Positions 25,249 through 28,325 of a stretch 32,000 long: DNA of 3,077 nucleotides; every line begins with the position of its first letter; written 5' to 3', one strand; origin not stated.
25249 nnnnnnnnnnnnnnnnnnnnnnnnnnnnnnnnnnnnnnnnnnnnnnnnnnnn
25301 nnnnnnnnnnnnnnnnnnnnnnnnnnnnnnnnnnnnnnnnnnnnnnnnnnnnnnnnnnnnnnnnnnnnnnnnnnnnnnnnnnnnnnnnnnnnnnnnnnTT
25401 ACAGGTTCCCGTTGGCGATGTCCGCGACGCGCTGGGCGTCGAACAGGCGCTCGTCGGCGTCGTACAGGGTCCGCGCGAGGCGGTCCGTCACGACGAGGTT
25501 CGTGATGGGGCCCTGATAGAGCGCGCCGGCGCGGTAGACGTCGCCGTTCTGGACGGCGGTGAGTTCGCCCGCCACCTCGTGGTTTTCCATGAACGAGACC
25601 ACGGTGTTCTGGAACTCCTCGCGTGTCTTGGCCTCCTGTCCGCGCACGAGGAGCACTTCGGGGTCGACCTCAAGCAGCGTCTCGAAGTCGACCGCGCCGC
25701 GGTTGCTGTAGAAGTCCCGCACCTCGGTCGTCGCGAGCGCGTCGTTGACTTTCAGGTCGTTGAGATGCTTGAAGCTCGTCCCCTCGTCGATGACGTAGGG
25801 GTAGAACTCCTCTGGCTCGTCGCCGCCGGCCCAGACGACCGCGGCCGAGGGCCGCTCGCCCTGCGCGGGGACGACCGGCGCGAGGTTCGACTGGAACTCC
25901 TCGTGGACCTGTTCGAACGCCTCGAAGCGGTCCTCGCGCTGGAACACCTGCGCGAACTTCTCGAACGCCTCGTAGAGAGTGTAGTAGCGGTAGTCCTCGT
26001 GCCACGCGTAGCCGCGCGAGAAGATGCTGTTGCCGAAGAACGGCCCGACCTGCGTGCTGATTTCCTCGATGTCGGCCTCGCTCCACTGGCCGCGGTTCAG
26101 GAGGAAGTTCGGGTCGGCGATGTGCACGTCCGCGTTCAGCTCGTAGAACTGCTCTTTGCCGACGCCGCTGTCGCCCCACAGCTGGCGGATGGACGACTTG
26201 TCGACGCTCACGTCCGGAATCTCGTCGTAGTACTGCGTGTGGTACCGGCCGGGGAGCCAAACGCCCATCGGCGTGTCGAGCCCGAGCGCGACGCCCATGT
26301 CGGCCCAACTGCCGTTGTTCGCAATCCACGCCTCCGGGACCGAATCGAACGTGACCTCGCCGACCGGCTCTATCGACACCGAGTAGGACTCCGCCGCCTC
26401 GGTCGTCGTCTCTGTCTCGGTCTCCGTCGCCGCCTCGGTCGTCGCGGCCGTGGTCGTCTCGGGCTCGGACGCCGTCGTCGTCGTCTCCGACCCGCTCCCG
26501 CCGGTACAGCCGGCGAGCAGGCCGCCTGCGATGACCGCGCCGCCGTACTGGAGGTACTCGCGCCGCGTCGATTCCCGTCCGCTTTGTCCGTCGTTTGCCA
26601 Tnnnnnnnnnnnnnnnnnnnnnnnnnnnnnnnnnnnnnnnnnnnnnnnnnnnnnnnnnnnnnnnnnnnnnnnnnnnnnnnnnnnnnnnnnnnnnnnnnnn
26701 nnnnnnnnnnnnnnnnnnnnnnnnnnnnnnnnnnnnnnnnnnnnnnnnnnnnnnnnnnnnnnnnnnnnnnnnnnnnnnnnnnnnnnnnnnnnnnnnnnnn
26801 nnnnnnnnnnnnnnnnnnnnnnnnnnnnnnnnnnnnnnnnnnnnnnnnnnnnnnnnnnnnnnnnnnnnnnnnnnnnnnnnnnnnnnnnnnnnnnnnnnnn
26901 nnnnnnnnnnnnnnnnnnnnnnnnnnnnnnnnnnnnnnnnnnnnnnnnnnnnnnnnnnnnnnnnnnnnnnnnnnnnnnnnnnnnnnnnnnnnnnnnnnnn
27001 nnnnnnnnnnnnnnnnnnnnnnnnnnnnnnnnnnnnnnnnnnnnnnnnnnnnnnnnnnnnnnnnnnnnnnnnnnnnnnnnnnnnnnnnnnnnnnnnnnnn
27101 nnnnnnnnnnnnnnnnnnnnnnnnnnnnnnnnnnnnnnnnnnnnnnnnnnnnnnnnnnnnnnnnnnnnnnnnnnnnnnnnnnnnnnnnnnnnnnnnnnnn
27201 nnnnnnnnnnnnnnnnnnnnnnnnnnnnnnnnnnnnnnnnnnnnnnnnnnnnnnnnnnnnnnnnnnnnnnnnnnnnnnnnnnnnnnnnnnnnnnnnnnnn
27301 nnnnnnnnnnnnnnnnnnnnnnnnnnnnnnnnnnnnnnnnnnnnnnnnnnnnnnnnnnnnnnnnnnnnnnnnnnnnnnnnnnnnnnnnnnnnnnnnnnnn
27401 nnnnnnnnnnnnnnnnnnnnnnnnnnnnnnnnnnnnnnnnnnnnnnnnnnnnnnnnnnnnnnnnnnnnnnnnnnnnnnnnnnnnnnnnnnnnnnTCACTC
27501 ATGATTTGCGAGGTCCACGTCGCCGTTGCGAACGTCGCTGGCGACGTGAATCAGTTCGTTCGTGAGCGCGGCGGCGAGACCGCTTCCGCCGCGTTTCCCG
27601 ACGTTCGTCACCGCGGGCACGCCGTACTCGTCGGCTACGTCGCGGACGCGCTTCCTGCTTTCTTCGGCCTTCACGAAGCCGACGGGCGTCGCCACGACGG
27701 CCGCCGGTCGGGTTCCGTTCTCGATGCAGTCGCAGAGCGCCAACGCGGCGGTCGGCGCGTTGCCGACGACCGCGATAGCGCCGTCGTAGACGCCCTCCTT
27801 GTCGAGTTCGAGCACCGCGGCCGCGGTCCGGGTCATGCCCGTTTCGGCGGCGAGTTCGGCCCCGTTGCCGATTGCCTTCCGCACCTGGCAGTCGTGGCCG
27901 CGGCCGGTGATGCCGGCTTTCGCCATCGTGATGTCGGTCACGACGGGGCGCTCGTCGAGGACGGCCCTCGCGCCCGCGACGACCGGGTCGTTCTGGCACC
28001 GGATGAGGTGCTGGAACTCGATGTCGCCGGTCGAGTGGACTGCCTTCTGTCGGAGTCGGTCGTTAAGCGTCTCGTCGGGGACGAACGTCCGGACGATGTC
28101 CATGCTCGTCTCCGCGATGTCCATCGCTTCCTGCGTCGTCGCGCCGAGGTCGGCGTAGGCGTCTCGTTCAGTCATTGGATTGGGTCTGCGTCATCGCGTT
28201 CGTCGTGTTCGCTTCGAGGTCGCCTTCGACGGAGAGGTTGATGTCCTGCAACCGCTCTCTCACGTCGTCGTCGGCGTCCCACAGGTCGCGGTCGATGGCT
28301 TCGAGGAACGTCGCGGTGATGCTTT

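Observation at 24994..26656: A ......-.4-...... palindrome recurs four times and sits between TATA box and start point of three leftward promoters: candidate archaeal iron-box operator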

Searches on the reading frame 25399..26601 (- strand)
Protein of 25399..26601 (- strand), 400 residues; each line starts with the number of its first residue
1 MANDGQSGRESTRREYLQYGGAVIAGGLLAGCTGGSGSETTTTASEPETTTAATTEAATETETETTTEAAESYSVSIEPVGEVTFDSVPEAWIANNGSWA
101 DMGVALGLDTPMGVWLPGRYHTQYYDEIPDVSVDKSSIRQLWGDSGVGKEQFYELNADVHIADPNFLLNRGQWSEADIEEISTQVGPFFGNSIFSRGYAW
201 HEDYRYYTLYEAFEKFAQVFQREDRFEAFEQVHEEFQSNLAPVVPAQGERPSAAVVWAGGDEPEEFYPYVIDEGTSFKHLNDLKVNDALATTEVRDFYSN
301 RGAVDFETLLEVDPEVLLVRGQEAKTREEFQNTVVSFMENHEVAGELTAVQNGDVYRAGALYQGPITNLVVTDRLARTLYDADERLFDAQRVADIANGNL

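Call 5: search_protein_families(library=pfam, proteins=[window:25399-26601:-])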
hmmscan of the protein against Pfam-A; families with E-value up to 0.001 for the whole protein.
window:25399-26601:- (400 aa): 1 family
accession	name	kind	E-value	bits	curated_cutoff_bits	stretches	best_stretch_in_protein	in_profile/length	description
PF01497.23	Peripla_BP_2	-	1.1e-16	61.4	27.5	1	207-359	93-232/235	Periplasmic binding protein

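Call 9: find_related_loci(query=window:25399-26601:-, collection=genome_contigs, flank=6000)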
Query window:25399-26601:- (400 aa) in genome_contigs; peptide patterns used: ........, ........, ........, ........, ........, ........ (x = any residue, [..] = any of these).
124 stretches matched a pattern; 83 encode a relative of the query (tblastn E <= 1e-3); the best 80 are kept; 79 distinct loci.
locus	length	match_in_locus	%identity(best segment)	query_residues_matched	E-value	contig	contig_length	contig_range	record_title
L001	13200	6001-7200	90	1-400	0e+0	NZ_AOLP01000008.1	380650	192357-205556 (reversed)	Haloferax denitrificans ATCC 35960 contig_8, whole genome shotgun sequence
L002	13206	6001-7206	88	1-400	0e+0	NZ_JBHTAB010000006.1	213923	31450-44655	Haloferax chudinovii strain DSM 26526 GCM70025340_17, whole genome shotgun sequence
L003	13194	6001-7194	91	1-400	0e+0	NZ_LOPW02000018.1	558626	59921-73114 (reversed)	Haloferax marisrubri strain SB3 scf100017, whole genome shotgun sequence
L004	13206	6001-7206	89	1-400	0e+0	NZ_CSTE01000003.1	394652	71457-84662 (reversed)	Haloferax massiliensis strain Arc-Hr, whole genome shotgun sequence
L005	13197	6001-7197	90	1-400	0e+0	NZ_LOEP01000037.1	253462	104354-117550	Haloferax sp. Q22 scaffold37, whole genome shotgun sequence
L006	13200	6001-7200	91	1-400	0e+0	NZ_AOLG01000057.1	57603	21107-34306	Haloferax prahovense DSM 18310 contig_57, whole genome shotgun sequence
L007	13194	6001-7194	86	1-400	0e+0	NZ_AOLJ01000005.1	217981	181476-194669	Haloferax gibbonsii ATCC 33959 contig_5, whole genome shotgun sequence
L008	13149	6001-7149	74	11-400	0e+0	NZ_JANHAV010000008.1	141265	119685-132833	Halobellus inordinatus strain YC20 Scaffold8_1, whole genome shotgun sequence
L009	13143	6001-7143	68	13-400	0e+0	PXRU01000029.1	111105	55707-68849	MAG: Halobacteriales archaeon QS_6_71_20 qs_6_scaffold_84, whole genome shotgun sequence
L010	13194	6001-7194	66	1-400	5e-180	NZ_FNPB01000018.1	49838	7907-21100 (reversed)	Halobellus clavatus strain CGMCC 1.10118, whole genome shotgun sequence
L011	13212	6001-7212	68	4-400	0e+0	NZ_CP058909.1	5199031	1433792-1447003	Halosimplex pelagicum strain R2 chromosome, complete genome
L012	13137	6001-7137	65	13-400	1e-176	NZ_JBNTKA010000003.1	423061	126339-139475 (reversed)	Halobaculum sp. D14 D14_scaffold3, whole genome shotgun sequence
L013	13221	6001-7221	64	1-400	8e-176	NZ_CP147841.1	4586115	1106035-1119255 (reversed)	Salinirubellus litoreus strain SYNS196 chromosome, complete genome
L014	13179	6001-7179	62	6-400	3e-170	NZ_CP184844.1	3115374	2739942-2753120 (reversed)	Haloarcula sp. NS06 chromosome 1, complete sequence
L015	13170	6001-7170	65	11-400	5e-168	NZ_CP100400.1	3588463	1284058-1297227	Halorussus aquaticus strain XZYJ18 chromosome, complete genome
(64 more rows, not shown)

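Call 69: find_encoding_contigs(protein=window:25399-26601:-, flank=1500, max_places=6)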
Protein window:25399-26601:- (400 aa): 24 contigs read that carry it; 2 places shown.
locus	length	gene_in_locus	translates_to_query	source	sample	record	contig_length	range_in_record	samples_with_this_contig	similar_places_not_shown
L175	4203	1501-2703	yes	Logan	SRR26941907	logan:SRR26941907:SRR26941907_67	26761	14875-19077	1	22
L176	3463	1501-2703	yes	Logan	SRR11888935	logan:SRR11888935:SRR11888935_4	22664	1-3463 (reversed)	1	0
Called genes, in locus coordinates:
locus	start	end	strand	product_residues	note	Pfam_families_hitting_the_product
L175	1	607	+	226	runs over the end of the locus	PF02570:CbiC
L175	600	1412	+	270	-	PF00590:TP_methylase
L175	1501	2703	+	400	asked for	PF01497:Peripla_BP_2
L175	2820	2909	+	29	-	-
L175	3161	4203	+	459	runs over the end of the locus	PF00202:Aminotran_3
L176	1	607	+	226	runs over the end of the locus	PF02570:CbiC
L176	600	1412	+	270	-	PF00590:TP_methylase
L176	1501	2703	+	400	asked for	PF01497:Peripla_BP_2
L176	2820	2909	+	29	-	-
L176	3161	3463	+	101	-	?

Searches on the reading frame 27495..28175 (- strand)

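Call 42: search_protein_families(library=pfam, proteins=[window:27495-28175:-], max_evalue=0.001)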
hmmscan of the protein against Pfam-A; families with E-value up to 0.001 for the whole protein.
window:27495-28175:- (226 aa): 1 family
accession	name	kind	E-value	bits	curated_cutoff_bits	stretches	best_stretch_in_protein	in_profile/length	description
PF02570.20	CbiC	-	2.1e-49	168.3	22.5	1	19-210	1-195/196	Precorrin-8X methylmutase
